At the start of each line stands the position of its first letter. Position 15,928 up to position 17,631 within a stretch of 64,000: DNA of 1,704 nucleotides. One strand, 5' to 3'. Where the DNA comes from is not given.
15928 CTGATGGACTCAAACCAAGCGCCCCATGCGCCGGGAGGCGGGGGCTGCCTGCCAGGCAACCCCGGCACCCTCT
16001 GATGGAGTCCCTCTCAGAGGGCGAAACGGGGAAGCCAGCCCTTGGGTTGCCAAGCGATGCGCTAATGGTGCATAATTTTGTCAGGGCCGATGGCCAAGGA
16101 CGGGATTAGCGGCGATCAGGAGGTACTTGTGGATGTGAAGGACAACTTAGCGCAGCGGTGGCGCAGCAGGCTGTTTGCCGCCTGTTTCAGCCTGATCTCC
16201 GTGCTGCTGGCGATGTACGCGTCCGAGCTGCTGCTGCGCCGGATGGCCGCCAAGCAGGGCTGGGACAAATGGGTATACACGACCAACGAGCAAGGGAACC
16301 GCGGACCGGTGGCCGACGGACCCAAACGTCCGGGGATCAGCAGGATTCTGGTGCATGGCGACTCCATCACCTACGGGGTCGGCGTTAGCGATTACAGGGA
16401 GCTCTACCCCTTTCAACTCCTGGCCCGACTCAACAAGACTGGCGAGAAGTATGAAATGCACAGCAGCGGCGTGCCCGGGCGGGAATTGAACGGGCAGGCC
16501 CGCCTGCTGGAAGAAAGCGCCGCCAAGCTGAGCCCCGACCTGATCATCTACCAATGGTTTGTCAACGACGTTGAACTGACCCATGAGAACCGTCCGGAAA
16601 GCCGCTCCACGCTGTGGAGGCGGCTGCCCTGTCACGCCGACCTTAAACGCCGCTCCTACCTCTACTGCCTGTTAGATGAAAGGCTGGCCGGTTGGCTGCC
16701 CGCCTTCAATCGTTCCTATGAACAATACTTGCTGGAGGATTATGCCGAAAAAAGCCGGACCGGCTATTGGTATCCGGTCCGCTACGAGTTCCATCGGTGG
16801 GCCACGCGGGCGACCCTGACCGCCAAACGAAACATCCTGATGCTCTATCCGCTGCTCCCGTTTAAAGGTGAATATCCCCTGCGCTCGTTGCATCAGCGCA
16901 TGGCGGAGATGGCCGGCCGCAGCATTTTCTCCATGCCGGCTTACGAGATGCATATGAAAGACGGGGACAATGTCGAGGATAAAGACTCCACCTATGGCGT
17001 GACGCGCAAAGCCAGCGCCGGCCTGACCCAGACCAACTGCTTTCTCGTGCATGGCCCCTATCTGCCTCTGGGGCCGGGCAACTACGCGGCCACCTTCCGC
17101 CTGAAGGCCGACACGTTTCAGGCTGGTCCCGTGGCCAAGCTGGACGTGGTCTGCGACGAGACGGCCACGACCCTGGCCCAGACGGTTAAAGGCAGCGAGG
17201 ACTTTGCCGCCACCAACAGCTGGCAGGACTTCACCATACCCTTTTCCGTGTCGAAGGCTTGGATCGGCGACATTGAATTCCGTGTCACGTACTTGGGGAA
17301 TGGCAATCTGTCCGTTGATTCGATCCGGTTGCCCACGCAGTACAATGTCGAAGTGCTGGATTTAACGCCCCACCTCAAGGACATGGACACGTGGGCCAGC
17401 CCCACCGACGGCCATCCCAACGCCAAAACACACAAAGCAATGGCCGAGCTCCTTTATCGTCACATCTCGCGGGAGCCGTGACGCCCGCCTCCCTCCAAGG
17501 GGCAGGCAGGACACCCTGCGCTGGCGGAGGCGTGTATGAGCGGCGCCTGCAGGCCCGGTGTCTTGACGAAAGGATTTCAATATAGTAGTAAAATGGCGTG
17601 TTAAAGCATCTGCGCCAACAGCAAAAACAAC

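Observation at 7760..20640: Four different enzymes in the island end in a similar ~120-150 aa non-catalytic beta-sandwich-like module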

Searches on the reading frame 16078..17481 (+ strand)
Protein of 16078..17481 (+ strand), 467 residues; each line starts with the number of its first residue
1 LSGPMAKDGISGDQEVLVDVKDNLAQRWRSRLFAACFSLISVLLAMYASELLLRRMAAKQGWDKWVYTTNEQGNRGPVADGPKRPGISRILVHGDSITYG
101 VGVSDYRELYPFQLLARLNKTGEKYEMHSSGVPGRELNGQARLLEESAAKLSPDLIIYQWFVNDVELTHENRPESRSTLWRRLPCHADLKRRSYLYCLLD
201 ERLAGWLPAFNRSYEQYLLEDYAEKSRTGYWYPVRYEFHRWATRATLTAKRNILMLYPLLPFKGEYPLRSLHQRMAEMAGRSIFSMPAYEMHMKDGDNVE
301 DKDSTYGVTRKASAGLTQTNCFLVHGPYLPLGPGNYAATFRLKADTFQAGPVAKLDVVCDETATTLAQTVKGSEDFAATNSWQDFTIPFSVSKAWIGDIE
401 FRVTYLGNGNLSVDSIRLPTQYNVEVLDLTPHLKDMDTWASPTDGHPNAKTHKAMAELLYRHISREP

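Call 3: search_protein_families(library=pfam, proteins=[window:16078-17481:+], max_evalue=0.1)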
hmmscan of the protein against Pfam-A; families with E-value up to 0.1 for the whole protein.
window:16078-17481:+ (467 aa): 3 families
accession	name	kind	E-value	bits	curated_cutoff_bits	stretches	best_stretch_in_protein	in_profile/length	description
PF13472.12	Lipase_GDSL_2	-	9.9e-09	36.4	32.9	1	93-167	2-77/178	GDSL-like Lipase/Acylhydrolase family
PF00657.28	Lipase_GDSL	-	0.00098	19.8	23.6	0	91-165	2-89/208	GDSL-like Lipase/Acylhydrolase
PF07703.20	A2M_BRD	-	0.018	15.8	22.7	1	345-430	8-102/140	Alpha-2-macroglobulin bait region domain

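Call 73: search_protein_families(library=ncbifam, proteins=[window:16078-17481:+], max_evalue=0.01)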
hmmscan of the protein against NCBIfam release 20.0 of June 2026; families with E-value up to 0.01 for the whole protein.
window:16078-17481:+ (467 aa): 1 family
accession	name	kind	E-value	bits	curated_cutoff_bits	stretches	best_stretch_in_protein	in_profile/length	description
NF047474.1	GDSL_LA_2486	hypoth_equivalog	1.2e-05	24.7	300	0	59-199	59-200/326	LA_2486 family SGNH/GDSL-type esterase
